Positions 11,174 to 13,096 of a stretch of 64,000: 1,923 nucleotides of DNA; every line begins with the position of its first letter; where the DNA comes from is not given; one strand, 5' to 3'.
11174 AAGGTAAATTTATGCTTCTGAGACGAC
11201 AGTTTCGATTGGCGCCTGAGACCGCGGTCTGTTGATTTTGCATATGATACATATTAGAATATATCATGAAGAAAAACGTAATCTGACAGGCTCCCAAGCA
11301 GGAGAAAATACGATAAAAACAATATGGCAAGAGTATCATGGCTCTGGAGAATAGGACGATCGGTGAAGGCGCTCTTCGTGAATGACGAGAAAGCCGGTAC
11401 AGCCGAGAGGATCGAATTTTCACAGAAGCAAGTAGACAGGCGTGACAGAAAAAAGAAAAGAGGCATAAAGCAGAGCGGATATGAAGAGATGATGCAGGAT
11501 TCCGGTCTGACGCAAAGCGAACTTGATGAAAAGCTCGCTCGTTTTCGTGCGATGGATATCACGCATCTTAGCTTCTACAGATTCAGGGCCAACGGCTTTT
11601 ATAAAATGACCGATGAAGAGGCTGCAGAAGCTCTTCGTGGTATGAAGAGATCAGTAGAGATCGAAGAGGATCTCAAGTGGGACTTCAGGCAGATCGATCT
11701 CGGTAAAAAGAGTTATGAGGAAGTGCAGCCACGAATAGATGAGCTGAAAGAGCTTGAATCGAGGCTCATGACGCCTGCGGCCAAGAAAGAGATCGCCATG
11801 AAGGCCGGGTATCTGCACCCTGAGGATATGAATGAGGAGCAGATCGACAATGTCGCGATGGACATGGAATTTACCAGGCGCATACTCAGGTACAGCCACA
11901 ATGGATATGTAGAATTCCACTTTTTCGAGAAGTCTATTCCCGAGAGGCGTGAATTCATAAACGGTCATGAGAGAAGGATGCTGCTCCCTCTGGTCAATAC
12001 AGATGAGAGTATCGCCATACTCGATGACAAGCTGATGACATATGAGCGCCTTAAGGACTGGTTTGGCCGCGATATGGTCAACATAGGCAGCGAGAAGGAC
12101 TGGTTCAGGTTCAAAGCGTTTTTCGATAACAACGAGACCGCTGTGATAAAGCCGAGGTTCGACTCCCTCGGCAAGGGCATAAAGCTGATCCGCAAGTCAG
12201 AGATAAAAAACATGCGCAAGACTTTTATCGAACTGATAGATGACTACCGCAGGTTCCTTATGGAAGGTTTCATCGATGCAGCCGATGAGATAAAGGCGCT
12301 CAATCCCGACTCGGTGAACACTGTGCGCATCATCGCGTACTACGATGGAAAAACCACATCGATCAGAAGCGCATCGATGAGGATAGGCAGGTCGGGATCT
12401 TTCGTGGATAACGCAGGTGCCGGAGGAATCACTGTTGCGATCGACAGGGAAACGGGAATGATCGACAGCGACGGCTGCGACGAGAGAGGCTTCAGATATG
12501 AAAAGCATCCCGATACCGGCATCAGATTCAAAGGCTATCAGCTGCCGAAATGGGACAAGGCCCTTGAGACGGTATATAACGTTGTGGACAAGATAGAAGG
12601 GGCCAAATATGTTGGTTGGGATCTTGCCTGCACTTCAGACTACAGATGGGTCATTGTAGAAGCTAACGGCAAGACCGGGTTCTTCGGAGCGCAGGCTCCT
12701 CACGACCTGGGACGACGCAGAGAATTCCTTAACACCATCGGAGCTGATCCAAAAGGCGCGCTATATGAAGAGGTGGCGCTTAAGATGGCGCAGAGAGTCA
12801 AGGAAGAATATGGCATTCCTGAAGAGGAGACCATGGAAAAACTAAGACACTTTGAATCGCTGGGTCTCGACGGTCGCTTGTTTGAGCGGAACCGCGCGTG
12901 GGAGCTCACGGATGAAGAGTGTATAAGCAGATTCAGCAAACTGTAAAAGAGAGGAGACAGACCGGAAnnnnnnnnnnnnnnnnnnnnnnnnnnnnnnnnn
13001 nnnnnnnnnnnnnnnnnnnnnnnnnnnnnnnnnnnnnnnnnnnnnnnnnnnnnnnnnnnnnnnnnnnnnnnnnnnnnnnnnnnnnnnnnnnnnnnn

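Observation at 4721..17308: Array of four paralogous 'sugar-transfer-associated' ATP-grasp proteins inside a teichoic-acid locus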

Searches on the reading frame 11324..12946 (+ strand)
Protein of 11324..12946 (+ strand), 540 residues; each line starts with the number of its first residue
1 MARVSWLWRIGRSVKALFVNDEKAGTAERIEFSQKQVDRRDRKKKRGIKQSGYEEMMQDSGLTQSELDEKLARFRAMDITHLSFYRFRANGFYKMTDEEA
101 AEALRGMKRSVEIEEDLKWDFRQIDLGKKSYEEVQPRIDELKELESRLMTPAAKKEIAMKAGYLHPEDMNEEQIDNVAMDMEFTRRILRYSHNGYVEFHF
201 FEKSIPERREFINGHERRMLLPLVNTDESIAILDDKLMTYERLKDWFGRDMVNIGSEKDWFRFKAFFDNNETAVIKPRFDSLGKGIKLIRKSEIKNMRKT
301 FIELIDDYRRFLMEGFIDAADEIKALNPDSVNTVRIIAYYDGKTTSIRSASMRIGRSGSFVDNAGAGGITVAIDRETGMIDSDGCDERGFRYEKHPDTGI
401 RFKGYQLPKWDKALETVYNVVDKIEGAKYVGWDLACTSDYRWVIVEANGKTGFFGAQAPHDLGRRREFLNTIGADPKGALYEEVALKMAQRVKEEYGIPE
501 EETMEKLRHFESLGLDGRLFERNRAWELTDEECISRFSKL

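Call 3: search_protein_families(library=pfam, proteins=[window:11324-12946:+], max_evalue=0.01)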
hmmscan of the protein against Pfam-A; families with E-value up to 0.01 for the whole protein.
window:11324-12946:+ (540 aa): 2 families
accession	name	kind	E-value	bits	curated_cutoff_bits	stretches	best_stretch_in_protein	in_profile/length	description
PF14397.11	ATPgrasp_ST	-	2.9e-44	151.8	31.4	1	217-467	3-272/278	Sugar-transfer associated ATP-grasp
PF14398.11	ATPgrasp_YheCD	-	0.0029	17.4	26.8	0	262-293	40-71/255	YheC/D like ATP-grasp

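Call 6: search_protein_families(library=ncbifam, proteins=[window:11324-12946:+], max_evalue=0.01)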
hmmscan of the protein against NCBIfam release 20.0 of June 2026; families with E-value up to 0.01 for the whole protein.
window:11324-12946:+ (540 aa): 3 families
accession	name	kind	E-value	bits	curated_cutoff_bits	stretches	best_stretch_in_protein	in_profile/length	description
TIGR02291.1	rimK_rel_E_lig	hypoth_equivalog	1.3e-09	37.5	314.2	1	312-453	137-272/317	alpha-L-glutamate ligase-like protein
NF040720.1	MptN_Meth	equivalog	0.00011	21.4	350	1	265-368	130-220/291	tetrahydromethanopterin:alpha-L-glutamate ligase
TIGR00768.1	rimK_fam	subfamily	0.0053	16.1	143.4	0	221-321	73-174/276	RimK family alpha-L-glutamate ligase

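Call 10: find_homologous_proteins(query=window:11324-12946:+, max_evalue=0.00001)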
Query window:11324-12946:+ (540 aa): 217 proteins with E <= 0.00001 among 8000 candidates; the best 120 are listed.
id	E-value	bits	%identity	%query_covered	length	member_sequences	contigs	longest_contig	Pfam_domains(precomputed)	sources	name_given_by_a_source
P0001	0.0e+0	1222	100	100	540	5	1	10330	PF14397.12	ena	-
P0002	0.0e+0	1101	89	99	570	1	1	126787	PF14397.12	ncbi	-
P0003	0.0e+0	1069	90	96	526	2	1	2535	PF14397.12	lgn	-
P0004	9.5e-297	1003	81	99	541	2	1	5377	PF14397.12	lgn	-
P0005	6.8e-273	924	66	99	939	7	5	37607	PF14397.12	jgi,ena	-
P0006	6.1e-272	921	75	99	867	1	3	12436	PF14397.12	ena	-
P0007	1.4e-271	920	67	99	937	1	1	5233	PF14397.12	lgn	-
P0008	1.5e-264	896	73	99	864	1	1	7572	PF14397.12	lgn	-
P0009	8.4e-261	884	70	99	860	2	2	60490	PF14397.12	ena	-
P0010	9.5e-260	881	73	99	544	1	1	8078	PF14397.12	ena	-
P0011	1.7e-258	877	72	99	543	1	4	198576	PF14397.12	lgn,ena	-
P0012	4.5e-256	869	64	99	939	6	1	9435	PF14397.12,PF14398.12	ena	-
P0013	1.9e-252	857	70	99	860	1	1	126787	PF14397.12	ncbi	-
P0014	4.4e-250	849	68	99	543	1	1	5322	PF14397.12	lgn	-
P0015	2.1e-243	827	66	100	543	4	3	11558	PF14397.12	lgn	-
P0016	8.0e-242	822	67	99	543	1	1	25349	PF14397.12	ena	-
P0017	1.3e-241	821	67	99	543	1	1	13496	PF14397.12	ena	-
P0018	3.6e-241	819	67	99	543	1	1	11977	PF14397.12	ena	-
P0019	1.3e-237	808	67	99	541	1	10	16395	PF14397.12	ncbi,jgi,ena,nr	ncbi:MAG: hypothetical protein E7233_09060 [Lachnospiraceae bacterium]|nr:hypothetical protein [Lach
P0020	2.8e-214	731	60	99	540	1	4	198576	PF14397.12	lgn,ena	-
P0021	6.4e-211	720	60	99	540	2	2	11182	PF14397.12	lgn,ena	-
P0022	2.4e-208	711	60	95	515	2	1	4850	PF14397.12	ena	-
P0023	1.2e-200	686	59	94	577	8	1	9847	PF14397.12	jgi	-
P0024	1.9e-199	682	57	100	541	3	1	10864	PF14397.12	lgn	-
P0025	2.7e-199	681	58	100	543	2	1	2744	PF14397.12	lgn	-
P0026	5.1e-199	680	57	100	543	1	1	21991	PF14397.12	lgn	-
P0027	2.3e-197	675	57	100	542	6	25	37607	PF14397.12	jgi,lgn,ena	-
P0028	7.2e-192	657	54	99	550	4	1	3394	PF14397.12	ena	-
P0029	5.8e-191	654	55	99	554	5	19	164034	PF14397.12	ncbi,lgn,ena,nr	ncbi:MAG: hypothetical protein IJG48_09430 [Mogibacterium sp.]|nr:hypothetical protein [Mogibacteriu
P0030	2.8e-188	645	61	89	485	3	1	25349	PF14397.12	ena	-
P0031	1.6e-185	636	59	90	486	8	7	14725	PF14397.12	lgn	-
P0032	2.8e-183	628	58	90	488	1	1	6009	PF14397.12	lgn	-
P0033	7.8e-177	607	58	90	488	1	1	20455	PF14397.12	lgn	-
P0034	4.1e-127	443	64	57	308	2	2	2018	PF14397.12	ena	-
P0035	4.4e-100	354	39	51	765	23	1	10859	PF02955.22,PF14397.12,PF14398.12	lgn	-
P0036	7.2e-100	353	38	54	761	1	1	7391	PF02955.22,PF14397.12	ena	-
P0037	9.6e-99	349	39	54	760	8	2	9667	PF14397.12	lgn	-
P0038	1.2e-98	349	39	81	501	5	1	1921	PF14397.12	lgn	-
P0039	4.8e-94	334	39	81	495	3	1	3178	PF14397.12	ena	-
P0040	4.9e-94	334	39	77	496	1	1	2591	PF14397.12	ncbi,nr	ncbi:MAG: hypothetical protein IKK29_00875 [Christensenellaceae bacterium]|nr:hypothetical protein [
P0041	2.0e-91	325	37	83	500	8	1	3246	PF14397.12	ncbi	-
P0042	2.1e-89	319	36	92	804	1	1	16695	PF14397.12,PF14305.12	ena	-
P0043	2.2e-88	315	38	76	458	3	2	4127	PF14397.12,PF14398.12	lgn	-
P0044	3.5e-88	315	37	82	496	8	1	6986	PF14397.12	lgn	-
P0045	1.9e-87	312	36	82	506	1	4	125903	PF14397.12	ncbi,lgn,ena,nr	ncbi:MAG: hypothetical protein IKJ77_06695 [Firmicutes bacterium]|nr:hypothetical protein [Bacillota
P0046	2.2e-87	312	35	82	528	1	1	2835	PF14397.12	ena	-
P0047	3.3e-82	295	38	80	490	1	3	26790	PF14397.12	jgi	-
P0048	4.4e-78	281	36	78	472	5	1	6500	PF14397.12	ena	-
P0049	6.5e-78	281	35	80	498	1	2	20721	PF14397.12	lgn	-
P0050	1.9e-77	279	35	77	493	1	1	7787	PF14397.12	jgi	-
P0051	3.7e-76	275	36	77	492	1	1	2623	PF14397.12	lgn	-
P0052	4.0e-75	271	35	77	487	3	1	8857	PF14397.12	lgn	-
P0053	8.7e-74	267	28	63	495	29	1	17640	PF14397.12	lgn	-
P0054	2.5e-73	266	35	81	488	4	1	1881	PF14397.12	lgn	-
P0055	1.0e-72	264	34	80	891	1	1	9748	PF14397.12,PF08445.17,PF00583.32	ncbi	-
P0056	1.5e-72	263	35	73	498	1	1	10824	PF14397.12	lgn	-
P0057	6.4e-72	261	33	80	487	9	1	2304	PF14397.12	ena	-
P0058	1.1e-71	260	32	81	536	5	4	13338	PF14397.12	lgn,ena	-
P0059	1.4e-71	260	35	80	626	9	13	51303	PF14397.12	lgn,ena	-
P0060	1.9e-71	259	33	77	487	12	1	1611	PF14397.12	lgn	-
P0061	1.7e-70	256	34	75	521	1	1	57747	PF14397.12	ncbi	-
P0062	1.4e-68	250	36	71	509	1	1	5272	PF14397.12,PF14398.12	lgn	-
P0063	1.8e-68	249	31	76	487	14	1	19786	PF14397.12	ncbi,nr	ncbi:MAG: hypothetical protein IJM06_06545 [Firmicutes bacterium]|nr:hypothetical protein [Bacillota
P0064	1.5e-66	243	36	65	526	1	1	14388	PF14397.12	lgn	-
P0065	6.2e-65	238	34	72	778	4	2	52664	PF02557.23,PF14397.12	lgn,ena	-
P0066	2.3e-64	236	33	78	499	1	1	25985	PF14397.12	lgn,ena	-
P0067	3.1e-64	236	32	84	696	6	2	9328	PF14397.12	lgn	-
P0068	1.3e-63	233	33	77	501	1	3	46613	PF14397.12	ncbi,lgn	-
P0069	9.7e-61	224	30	82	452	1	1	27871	PF14397.12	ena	-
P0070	2.4e-59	219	33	72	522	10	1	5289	PF14397.12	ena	-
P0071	2.7e-59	219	32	73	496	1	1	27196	PF14397.12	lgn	-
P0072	1.4e-58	217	35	57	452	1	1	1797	PF14397.12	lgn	-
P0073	1.6e-57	213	37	54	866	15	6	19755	PF10111.15,PF13641.13,PF14397.12,PF00535.33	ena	-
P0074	2.1e-57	213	36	55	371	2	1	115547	PF14397.12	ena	-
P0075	1.2e-55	207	40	54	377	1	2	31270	PF14397.12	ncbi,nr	ncbi:MAG: hypothetical protein MJ145_03035 [Clostridia bacterium]|nr:hypothetical protein [Clostridi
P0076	9.7e-53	198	30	78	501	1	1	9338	PF14397.12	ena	-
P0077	5.8e-51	192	34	58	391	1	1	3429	PF14397.12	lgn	-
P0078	9.9e-51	191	33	56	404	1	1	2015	PF14397.12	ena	-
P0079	1.4e-50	190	33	56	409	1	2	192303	PF14397.12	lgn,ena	-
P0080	2.2e-50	190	36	56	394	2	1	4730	PF14397.12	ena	-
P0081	6.1e-49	185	35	57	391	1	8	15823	PF14397.12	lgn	-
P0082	1.0e-48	184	35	56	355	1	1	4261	PF14397.12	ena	-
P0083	3.8e-48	182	38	52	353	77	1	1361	PF14397.12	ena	-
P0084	5.8e-48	182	37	54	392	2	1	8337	PF14397.12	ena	-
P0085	1.0e-47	181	34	57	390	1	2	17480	PF14397.12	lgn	-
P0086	1.1e-47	181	37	56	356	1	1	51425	PF14397.12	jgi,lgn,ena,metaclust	metaclust:\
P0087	1.9e-47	180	36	51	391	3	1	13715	PF14397.12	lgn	-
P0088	7.9e-47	178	33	55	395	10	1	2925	PF14397.12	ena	-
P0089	1.1e-46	178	35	53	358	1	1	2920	PF14397.12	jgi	-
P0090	1.1e-46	178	33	55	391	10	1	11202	PF14397.12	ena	-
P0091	2.1e-46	177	33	57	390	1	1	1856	PF14397.12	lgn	-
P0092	2.1e-46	177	33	57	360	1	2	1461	PF14397.12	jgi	-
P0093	5.2e-46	175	31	57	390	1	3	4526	PF14397.12,PF14398.12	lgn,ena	-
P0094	4.2e-45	172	35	57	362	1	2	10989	PF14397.12,PF02655.20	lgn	-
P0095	2.7e-44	170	35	54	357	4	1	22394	PF14397.12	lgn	-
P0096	3.8e-44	169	33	59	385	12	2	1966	PF14397.12,PF14398.12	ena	-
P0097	4.4e-44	169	35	57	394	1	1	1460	PF14397.12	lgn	-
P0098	7.5e-44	168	34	50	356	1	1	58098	PF14397.12,PF14398.12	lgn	-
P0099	7.9e-44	168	34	54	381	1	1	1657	PF14397.12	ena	-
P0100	9.0e-44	168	37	51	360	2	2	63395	PF14397.12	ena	-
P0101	4.4e-43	166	33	56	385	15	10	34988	PF14397.12,PF14398.12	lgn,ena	-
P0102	1.2e-42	164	31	64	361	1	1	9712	PF14397.12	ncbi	-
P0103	1.4e-42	164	36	51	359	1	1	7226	PF14397.12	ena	-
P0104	1.7e-42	164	35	52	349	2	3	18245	PF14397.12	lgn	-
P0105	2.0e-42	164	35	50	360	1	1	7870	PF14397.12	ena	-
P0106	2.0e-42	164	35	51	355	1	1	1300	PF14397.12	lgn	-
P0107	2.2e-42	163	35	50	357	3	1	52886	PF14397.12,PF14398.12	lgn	-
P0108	2.3e-42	163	32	54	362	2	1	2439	PF14397.12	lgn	-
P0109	2.9e-42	163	34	55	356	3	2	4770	PF14397.12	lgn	-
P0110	3.4e-42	163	31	53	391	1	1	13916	PF14397.12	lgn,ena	-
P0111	4.3e-42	162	33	51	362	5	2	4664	PF14397.12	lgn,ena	-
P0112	5.2e-42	162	34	54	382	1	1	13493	PF14397.12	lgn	-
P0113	5.3e-42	162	32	60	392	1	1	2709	PF14397.12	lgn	-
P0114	7.3e-42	162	34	57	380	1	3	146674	PF14397.12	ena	-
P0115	1.1e-41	161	34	52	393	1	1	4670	PF14397.12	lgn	-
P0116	1.1e-41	161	33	55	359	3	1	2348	PF14397.12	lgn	-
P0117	1.7e-41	161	31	54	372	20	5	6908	PF14397.12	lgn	-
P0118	2.2e-41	160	30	57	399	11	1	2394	PF14397.12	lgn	-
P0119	2.3e-41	160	32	58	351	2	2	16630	PF14397.12,PF14398.12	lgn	-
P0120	3.4e-41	160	37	50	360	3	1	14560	PF14397.12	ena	-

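Call 11: find_encoding_contigs(protein=P0002, flank=10000, max_places=3)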
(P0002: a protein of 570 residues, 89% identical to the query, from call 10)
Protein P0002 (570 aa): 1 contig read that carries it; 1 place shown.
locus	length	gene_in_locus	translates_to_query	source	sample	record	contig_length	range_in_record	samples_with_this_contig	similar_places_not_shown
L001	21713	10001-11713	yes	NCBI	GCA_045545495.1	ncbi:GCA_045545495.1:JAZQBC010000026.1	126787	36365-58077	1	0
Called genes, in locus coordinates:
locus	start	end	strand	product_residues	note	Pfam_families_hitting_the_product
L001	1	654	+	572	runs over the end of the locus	PF14397:ATPgrasp_ST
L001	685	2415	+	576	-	PF14397:ATPgrasp_ST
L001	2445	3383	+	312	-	-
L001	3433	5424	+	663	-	PF14397:ATPgrasp_ST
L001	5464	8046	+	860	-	PF14397:ATPgrasp_ST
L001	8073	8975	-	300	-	PF25309:ELLD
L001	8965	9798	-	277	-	-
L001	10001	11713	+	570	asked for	PF14397:ATPgrasp_ST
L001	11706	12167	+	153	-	PF01467:CTP_transf_like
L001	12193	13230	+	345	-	PF00733:Asn_synthase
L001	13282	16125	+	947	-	PF14397:ATPgrasp_ST, PF14398:ATPgrasp_YheCD (faint), PF14397:ATPgrasp_ST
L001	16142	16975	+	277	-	PF04991:LicD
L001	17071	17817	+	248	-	-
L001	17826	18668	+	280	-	PF00005:ABC_tran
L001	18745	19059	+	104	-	-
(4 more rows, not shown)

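Call 12: find_encoding_contigs(protein=P0011, flank=10000, max_places=3)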
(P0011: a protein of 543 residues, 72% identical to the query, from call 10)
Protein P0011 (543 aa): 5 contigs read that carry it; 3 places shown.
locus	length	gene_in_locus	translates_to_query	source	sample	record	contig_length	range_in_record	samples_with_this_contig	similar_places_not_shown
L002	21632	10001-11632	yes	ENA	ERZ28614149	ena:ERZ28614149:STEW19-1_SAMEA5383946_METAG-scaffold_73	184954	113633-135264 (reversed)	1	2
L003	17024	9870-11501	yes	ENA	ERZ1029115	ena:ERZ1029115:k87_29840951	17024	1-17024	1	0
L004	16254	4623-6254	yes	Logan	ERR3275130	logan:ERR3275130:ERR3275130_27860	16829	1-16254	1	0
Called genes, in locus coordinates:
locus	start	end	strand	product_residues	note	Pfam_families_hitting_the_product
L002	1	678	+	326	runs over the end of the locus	PF00535:Glycos_transf_2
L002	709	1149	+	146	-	PF04138:GtrA_DPMS_TM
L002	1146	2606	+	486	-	-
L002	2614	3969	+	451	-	-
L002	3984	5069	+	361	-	PF00535:Glycos_transf_2, PF10111:Glyco_tranf_2_2, PF13641:Glyco_tranf_2_3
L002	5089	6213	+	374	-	PF13450:NAD_binding_8, PF03275:GLF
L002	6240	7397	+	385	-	PF00535:Glycos_transf_2, PF10111:Glyco_tranf_2_2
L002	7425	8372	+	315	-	-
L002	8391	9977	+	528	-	PF14397:ATPgrasp_ST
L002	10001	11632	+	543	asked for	PF14397:ATPgrasp_ST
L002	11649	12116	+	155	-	PF01467:CTP_transf_like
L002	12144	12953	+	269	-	PF01061:ABC2_membrane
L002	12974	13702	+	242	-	PF00005:ABC_tran, PF13304:AAA_21 (faint)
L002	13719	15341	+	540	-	PF14397:ATPgrasp_ST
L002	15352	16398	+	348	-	PF00733:Asn_synthase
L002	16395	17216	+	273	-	PF04991:LicD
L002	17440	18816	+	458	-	-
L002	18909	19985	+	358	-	PF04464:Glyphos_transf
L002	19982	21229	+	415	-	PF04464:Glyphos_transf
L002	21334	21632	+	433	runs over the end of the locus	-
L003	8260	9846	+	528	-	PF14397:ATPgrasp_ST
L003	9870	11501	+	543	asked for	PF14397:ATPgrasp_ST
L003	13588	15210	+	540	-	PF14397:ATPgrasp_ST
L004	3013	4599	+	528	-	PF14397:ATPgrasp_ST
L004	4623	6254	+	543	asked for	PF14397:ATPgrasp_ST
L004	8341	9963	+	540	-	PF14397:ATPgrasp_ST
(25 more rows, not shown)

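Call 15: find_encoding_contigs(protein=P0029, flank=10000, max_places=2)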
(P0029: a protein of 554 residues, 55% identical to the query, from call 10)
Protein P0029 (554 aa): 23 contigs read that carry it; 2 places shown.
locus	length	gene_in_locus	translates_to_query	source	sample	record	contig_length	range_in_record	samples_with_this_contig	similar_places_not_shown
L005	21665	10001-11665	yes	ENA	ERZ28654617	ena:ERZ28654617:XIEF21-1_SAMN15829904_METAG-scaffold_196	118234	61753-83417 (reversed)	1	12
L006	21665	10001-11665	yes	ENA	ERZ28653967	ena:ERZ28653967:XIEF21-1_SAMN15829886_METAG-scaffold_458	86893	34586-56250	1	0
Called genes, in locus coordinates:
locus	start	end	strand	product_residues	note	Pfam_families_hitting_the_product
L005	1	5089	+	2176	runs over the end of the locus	PF13306:LRR_5, PF13855:LRR_8 (faint), PF13306:LRR_5, PF02368:Big_2, PF22359:Big-like (faint), PF26918:Ig_Eae (weak), PF26182:Ig_NUP210_5th (weak), PF13306:LRR_5 (weak)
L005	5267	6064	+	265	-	PF03807:F420_oxidored, PF14748:P5CR_dimer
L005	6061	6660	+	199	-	PF01965:DJ-1_PfpI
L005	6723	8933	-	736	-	PF13306:LRR_5, PF01841:Transglut_core, PF04473:DUF553 (weak), PF13306:LRR_5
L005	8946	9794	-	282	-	PF03009:GDPD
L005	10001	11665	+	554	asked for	PF14397:ATPgrasp_ST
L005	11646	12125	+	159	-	PF01467:CTP_transf_like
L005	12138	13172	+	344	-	PF00733:Asn_synthase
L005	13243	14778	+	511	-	PF14397:ATPgrasp_ST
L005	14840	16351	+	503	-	PF14397:ATPgrasp_ST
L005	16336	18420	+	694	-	PF04991:LicD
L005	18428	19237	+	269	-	PF01061:ABC2_membrane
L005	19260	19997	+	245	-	PF00005:ABC_tran, PF13304:AAA_21 (faint)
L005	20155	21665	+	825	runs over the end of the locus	-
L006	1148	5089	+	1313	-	PF13306:LRR_5, PF13855:LRR_8 (faint), PF13306:LRR_5, PF02368:Big_2, PF26918:Ig_Eae (weak), PF02368:Big_2, PF26182:Ig_NUP210_5th, PF13306:LRR_5 (weak), +1 more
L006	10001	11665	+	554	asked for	PF14397:ATPgrasp_ST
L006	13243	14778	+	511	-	PF14397:ATPgrasp_ST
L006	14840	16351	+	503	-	PF14397:ATPgrasp_ST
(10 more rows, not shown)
